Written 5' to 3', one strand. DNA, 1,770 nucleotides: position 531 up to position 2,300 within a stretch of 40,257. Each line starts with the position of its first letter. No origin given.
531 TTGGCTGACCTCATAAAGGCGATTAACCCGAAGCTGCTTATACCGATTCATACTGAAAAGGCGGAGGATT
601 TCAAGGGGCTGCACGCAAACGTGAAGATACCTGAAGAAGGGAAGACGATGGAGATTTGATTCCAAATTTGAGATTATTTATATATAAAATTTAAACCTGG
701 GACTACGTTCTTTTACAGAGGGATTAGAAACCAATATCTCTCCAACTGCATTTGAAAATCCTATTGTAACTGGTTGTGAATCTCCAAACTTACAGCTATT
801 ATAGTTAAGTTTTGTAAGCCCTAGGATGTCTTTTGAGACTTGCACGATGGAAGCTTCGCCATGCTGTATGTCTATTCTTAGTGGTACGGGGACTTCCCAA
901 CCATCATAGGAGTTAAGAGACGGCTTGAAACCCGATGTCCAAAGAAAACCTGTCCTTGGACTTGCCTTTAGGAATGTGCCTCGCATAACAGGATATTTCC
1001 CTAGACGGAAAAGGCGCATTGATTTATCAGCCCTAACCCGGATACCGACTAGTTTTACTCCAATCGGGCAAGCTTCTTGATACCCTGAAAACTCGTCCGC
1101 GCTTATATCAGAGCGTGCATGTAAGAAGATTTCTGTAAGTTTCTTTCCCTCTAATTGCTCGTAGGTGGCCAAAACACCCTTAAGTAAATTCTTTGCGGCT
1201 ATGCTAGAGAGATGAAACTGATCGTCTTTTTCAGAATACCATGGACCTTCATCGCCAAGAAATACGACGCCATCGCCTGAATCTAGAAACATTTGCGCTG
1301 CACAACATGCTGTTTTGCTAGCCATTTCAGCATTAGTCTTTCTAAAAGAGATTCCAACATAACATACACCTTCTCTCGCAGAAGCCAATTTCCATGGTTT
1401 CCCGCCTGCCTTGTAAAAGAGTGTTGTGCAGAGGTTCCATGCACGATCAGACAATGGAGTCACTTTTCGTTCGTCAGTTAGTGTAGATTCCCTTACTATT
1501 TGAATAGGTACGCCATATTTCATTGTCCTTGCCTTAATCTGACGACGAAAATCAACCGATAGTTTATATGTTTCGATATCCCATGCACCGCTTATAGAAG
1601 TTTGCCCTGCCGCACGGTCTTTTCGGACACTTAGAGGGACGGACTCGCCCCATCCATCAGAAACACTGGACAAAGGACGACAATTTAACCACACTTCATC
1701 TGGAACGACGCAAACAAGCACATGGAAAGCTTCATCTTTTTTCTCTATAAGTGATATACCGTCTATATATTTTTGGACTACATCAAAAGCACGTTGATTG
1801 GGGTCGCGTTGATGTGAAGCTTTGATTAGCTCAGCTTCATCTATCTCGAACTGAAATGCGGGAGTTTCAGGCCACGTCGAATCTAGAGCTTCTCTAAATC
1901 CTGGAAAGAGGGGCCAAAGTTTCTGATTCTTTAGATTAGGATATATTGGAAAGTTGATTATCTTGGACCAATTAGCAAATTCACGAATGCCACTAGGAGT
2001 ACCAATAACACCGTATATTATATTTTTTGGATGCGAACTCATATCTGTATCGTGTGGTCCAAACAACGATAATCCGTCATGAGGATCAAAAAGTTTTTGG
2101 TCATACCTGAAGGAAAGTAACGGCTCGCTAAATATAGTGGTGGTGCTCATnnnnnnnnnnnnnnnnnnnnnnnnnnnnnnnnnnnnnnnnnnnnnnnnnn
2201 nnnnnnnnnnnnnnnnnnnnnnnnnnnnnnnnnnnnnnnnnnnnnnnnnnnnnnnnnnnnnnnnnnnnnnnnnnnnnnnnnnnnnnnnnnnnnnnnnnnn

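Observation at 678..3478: SPARTA-type TIR-APAZ plus short Argonaute defence operon in an archaeal genome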

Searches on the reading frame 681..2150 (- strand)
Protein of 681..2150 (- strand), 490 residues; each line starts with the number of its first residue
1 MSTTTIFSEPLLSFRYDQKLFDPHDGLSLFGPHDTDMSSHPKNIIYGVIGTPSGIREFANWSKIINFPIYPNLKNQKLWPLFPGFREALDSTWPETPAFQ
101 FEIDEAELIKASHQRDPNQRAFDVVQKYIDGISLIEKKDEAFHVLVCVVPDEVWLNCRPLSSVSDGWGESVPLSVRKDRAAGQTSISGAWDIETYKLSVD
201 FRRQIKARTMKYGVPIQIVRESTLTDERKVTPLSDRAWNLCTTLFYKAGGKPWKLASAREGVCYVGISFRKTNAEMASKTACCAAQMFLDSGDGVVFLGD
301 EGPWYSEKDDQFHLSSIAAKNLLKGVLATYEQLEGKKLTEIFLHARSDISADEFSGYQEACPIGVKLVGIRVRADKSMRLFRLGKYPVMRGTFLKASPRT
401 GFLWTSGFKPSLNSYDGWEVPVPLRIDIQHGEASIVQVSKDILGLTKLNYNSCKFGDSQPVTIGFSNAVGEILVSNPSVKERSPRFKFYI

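Call 3: search_protein_families(library=pfam, proteins=[window:681-2150:-], max_evalue=1)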
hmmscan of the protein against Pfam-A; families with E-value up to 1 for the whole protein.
window:681-2150:- (490 aa): 0 families

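Call 4: search_protein_families(library=padloc, proteins=[window:681-2150:-], max_evalue=1)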
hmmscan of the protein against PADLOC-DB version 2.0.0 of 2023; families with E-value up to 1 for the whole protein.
window:681-2150:- (490 aa): 17 families
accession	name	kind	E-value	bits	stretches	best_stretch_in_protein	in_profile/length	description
PDLC02378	pAgo_I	-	1.3e-170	566.5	1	4-490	4-493/493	Class I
PDLC02436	pAgo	-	1.2e-117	391.5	1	5-489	8-459/460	-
PDLC02376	pAgo_I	-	2.5e-104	348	1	4-490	3-455/455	Class I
PDLC02377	pAgo_I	-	2.4e-50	169.6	2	189-489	150-456/457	Class I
PDLC02392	pAgo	-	2.4e-44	149.7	1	199-480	52-334/346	-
PDLC02384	pAgo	-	2.6e-33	113.3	2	195-472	726-1012/1030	-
PDLC02420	Aga_SIR2-PNTD1-PNTD2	-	4.8e-30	102.5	2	200-490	711-1010/1010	Class I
PDLC02428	PprPIWI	-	1.6e-14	51.6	1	200-468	400-644/666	-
PDLC02397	pAgo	-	1.3e-11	42.1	1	203-474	316-564/578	-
PDLC02381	pAgo_II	-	2.9e-09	33.9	1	204-474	333-596/617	Class II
PDLC02388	pAgo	-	3.4e-09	33.5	1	204-470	446-696/716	-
PDLC02394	pAgo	-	8.1e-08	28.5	1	204-467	834-1092/1121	-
PDLC02379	pAgo_II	-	1.2e-05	21.9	2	205-259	425-474/724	Class II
PDLC02389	pAgo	-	0.00013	18.5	1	239-469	499-714/733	-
PDLC02396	pAgo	-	0.00089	15.7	1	204-472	419-665/683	-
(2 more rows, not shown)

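Call 5: search_protein_families(library=ncbifam, proteins=[window:681-2150:-], max_evalue=1)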
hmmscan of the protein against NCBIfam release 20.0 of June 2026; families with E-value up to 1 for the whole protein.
window:681-2150:- (490 aa): 0 families

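Call 6: search_solved_structures(query=window:681-2150:-, max_evalue=0.001, show_alignments=2)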
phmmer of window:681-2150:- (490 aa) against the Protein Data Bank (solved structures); distinct sequences matched with E-value up to 0.001: 11.
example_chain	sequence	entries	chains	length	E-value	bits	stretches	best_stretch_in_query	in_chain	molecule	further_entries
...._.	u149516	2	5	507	1.5e-101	343.5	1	7-490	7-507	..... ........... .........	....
8fex_B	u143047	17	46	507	1.7e-101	343.4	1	7-490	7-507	short pAgo | Piwi domain-containing protein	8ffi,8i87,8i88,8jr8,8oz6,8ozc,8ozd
8j7s_A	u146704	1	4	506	6.2e-101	341.5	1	7-489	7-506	Piwi domain-containing protein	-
8ifk_B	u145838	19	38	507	1.5e-98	333.6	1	7-490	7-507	Piwi domain-containing protein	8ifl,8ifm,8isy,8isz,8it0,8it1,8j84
8j8h_A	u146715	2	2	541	2e-98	333.2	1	7-490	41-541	Piwi domain-containing protein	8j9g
9om4_B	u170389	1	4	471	2.7e-55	190.9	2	192-490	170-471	Prokaryotic argonaute MID-PIWI family protein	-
9jsb_A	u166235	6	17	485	2.7e-35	125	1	4-474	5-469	Ago | pAgo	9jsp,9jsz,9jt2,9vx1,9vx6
9qbp_B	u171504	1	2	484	2e-33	118.8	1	126-487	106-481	Protein argonaute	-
9qbl_B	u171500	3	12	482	3e-30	108.3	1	199-474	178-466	Protein argonaute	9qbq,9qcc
8in8_C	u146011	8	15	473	3.3e-22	81.8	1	199-489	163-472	Piwi domain protein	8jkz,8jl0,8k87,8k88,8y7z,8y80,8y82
1yvu_A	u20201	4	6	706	1.9e-05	26.5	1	205-475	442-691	hypothetical protein aq_1447 | Argonaute protein | Argonaute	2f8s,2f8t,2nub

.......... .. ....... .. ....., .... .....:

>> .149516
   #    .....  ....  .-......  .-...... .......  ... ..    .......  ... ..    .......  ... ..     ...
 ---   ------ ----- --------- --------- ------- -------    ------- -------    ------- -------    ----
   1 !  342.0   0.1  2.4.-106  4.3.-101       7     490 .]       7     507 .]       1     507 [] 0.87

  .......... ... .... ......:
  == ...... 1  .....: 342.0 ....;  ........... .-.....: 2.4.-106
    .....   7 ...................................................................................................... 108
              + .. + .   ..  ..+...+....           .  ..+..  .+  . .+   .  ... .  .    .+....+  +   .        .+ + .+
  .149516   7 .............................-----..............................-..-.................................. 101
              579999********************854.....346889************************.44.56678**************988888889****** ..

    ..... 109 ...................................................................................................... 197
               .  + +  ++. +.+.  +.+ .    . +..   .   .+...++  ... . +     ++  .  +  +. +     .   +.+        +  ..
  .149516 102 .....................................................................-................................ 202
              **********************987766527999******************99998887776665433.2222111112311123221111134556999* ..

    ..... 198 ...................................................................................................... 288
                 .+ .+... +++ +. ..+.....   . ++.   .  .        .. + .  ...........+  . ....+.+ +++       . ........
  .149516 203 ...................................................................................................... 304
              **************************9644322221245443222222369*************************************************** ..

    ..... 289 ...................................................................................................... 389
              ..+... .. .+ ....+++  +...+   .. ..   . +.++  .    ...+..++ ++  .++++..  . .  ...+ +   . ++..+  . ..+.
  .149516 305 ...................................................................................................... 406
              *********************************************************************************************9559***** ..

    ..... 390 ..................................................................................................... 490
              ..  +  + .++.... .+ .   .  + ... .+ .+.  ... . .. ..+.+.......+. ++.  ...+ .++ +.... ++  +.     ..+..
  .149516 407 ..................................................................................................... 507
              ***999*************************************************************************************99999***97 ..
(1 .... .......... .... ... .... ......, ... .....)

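Call 13: find_encoding_contigs(protein=window:681-2150:-, flank=10000, max_places=6)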
Protein window:681-2150:- (490 aa): no gene with exactly this product is on record in the collection.

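Call 14: find_homologous_proteins(query=window:681-2150:-, max_evalue=1e-10)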
Query window:681-2150:- (490 aa): 4425 proteins with E <= 1e-10 among 8000 candidates; the best 120 are listed.
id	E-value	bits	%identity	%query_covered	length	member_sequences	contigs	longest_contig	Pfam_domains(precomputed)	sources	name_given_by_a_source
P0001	0.0e+0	1140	100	100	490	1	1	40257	-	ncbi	ncbi:MAG: hypothetical protein QW568_00320 [Candidatus Anstonellaceae archaeon]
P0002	3.9e-223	759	65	100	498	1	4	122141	-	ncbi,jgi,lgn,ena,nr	ncbi:MAG: hypothetical protein ABIJ10_01890 [Candidatus Micrarchaeota archaeon]|nr:hypothetical prot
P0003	3.6e-220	750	64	100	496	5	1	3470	-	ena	-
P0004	8.4e-220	748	63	100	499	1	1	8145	-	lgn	-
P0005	1.2e-213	728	64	100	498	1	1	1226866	-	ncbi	-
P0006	5.7e-210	716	61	100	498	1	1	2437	-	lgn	-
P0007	1.3e-207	708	62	99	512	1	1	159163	-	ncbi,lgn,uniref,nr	ncbi:hypothetical protein [Methanocella conradii]|uniref:hypothetical protein n=1 Tax=Methanocella c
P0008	3.3e-207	707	62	99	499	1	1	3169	-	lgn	-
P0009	1.8e-206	705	62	99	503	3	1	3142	-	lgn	-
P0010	3.2e-206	704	61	100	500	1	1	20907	-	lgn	-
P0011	3.7e-206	703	61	99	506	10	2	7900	-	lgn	-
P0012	3.7e-206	703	61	100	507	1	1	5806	-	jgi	jgi:hypothetical protein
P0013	8.1e-205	699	59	99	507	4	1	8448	-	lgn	-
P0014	9.8e-205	699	63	99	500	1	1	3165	-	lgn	-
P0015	7.1e-204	696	61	99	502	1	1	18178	-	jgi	jgi:hypothetical protein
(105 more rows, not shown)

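Call 19: find_related_loci(query=window:681-2150:-, collection=genome_contigs, flank=6000)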
Query window:681-2150:- (490 aa) in genome_contigs; peptide patterns used: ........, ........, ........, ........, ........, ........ (x = any residue, [..] = any of these).
59 stretches matched a pattern, but none encodes a relative of the query by tblastn (E <= 1e-3).

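Call 21: find_related_loci(query=A1, collection=genome_contigs, flank=6000)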
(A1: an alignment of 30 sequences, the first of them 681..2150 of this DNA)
Query A1 (490 aa) in genome_contigs; peptide patterns used: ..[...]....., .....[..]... (x = any residue, [..] = any of these).
353 stretches matched a pattern; 310 encode a relative of the query (tblastn E <= 1e-3); the best 80 are kept; 80 distinct loci.
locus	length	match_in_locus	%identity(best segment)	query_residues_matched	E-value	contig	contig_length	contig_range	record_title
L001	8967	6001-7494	65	1-490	0e+0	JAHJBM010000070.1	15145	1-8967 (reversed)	MAG: Candidatus Micrarchaeota archaeon isolate Modern_marine.mb.254 Modern_marine.mb.254_k141_1774054, whole genome shot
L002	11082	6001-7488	64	1-490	0e+0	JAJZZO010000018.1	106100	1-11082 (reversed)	MAG: Candidatus Micrarchaeota archaeon isolate TL2-1.bin31 NODE_70_length_106100_cov_3.851972, whole genome shotgun sequ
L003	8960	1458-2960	60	6-490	0e+0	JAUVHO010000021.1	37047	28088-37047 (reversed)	MAG: Methanomassiliicoccales archaeon isolate CSMAG_404 CSMAG_404_k141_1468087_length_37047_cov_10.0000, whole genome sh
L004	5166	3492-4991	61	6-490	0e+0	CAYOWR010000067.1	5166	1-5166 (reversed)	MAG TPA_asm: uncultured Methanosarcinales archaeon isolate binchicken_co251_888 genome assembly, contig: NODE_23242_leng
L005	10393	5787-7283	60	2-490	0e+0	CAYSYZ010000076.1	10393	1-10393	MAG TPA_asm: uncultured Desulfovibrionales bacterium isolate binchicken_co327_82 genome assembly, contig: NODE_2720_leng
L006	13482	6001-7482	60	6-490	0e+0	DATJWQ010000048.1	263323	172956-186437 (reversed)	MAG TPA_asm: Verrucomicrobiia bacterium isolate SMAG_U15103 k141_922051, whole genome shotgun sequence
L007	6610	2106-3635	58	1-490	0e+0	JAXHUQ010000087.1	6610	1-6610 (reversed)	MAG: Halobacteriota archaeon isolate MAG55_tar_biofilm MAG55_87, whole genome shotgun sequence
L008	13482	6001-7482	58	6-490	0e+0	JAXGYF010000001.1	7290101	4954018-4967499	MAG: Candidatus Vecturithrix sp. isolate AnMBR.bin507 bin507_1, whole genome shotgun sequence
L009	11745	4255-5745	59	1-490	0e+0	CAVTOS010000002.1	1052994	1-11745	MAG: uncultured Acidobacteriota bacterium isolate MFD00731.bin.3.247 genome assembly, contig: contig_1826, whole genome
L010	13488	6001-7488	59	2-490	0e+0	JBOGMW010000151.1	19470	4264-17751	MAG: Candidatus Acidiferrales bacterium isolate TC-S_metawrap_bin.120 k127_1649637, whole genome shotgun sequence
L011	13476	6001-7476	61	6-490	0e+0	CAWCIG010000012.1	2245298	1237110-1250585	MAG: Candidatus Acidoferrales bacterium isolate MFD00731.bin.1.166 genome assembly, contig: contig_7858, whole genome sh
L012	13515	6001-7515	57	2-490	0e+0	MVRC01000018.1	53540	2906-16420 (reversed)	MAG: Methanomassiliicoccales archaeon PtaU1.Bin124 A4E32_contig000018, whole genome shotgun sequence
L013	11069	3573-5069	57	3-490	0e+0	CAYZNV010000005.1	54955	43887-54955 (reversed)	MAG TPA_asm: uncultured archaeon isolate SRP278252_co2_833 genome assembly, contig: NODE_972_length_54955_cov_5.538980,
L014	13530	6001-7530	57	1-490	0e+0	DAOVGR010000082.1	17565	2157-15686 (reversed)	MAG TPA_asm: Thermoplasmatales archaeon isolate CSMAG_1140 CSMAG_1140_k141_1319334_length_17565_cov_10.9747, whole genom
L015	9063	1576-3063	58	1-490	0e+0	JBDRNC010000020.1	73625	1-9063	MAG: Elusimicrobiota bacterium isolate MEGAHIT-group-1.866 k141_7289523, whole genome shotgun sequence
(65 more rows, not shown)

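Call 42: search_protein_families(library=pfam, proteins=[L001:3241-4605:+, L001:2659-3228:+, L001:7753-8271:+, L002:1578-2933:+, L002:9191-10564:+, L002:3797-4558:+, L002:8089-9036:-], max_evalue=0.001)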
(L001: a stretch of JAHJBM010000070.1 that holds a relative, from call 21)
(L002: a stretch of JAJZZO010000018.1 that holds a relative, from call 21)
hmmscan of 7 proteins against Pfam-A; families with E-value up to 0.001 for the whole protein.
L001:3241-4605:+ (455 aa): 4 families
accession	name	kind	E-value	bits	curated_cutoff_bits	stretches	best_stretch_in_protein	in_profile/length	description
PF12706.13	Lactamase_B_2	-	1.1e-14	54.9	27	1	83-191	27-147/200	Beta-lactamase superfamily domain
PF00753.33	Lactamase_B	-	2.1e-07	31.5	22.7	1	75-106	33-63/196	Metallo-beta-lactamase superfamily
PF13483.12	Lactamase_B_3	-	3.1e-07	30.9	24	1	19-186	11-110/160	Beta-lactamase superfamily domain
PF07521.17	RMMBL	-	2.5e-05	24.6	21.6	1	403-437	11-48/63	Zn-dependent metallo-hydrolase RNA specificity domain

L001:2659-3228:+ (190 aa): 0 families

L001:7753-8271:+ (173 aa): 0 families

L002:1578-2933:+ (452 aa): 6 families
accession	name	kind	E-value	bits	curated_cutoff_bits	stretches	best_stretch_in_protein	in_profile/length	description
PF10996.14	Beta-Casp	-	6.2e-28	98.2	27.7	1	243-368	1-120/120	Beta-Casp domain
PF16661.11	Lactamase_B_6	-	4.3e-13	49.5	27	1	35-189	5-176/193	Metallo-beta-lactamase superfamily domain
PF00753.33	Lactamase_B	-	1e-11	45.6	22.7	1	23-186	2-161/196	Metallo-beta-lactamase superfamily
PF12706.13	Lactamase_B_2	-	3.4e-11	43.6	27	1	37-201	1-165/200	Beta-lactamase superfamily domain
PF07521.17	RMMBL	-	3.2e-10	40.3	21.6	1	382-444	2-63/63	Zn-dependent metallo-hydrolase RNA specificity domain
PF19583.5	ODP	-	0.00013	22.4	27.2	1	30-178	6-139/194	ODP family beta lactamase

L002:9191-10564:+ (458 aa): 0 families

L002:3797-4558:+ (254 aa): 1 family
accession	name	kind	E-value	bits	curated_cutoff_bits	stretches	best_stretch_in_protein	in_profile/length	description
PF00589.27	Phage_integrase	-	1.7e-10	41.4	27.1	1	58-229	26-171/172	Phage integrase family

L002:8089-9036:- (316 aa): 1 family
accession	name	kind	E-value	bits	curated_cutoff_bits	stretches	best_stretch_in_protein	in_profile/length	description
PF08236.17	SRI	-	0.00065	20.4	23.5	0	249-270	5-26/78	SRI (Set2 Rpb1 interacting) domain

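Call 57: list_cluster_members(proteins=[P0001, P0121, P0007, P0128])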
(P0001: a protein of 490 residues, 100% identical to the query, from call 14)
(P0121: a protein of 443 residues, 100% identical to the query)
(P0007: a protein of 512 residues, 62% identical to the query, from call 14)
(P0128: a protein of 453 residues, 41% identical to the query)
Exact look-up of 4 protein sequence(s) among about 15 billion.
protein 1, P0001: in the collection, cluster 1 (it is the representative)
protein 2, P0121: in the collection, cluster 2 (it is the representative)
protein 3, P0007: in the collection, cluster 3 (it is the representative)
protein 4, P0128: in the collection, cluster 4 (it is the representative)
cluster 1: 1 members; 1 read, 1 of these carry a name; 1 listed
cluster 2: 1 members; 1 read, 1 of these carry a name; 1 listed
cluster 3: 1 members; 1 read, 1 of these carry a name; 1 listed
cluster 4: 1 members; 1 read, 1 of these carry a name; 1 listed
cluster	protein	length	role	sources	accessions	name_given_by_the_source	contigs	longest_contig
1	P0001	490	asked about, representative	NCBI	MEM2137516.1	MAG: hypothetical protein QW568_00320 [Candidatus Anstonellaceae archaeon]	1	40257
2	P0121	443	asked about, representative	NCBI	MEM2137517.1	MAG: toll/interleukin-1 receptor domain-containing protein [Candidatus Anstonellaceae ...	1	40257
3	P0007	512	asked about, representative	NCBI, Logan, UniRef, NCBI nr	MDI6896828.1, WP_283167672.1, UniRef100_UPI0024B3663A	hypothetical protein [Methanocella conradii] | hypothetical protein n=1 Tax=Methanocella conradii TaxID=1175444 RepID=UPI0024B3663A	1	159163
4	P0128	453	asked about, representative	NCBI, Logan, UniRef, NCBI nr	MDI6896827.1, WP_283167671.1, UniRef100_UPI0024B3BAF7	TIR domain-containing protein [Methanocella conradii] | TIR domain-containing protein n=1 Tax=Methanocella conradii TaxID=1175444 ...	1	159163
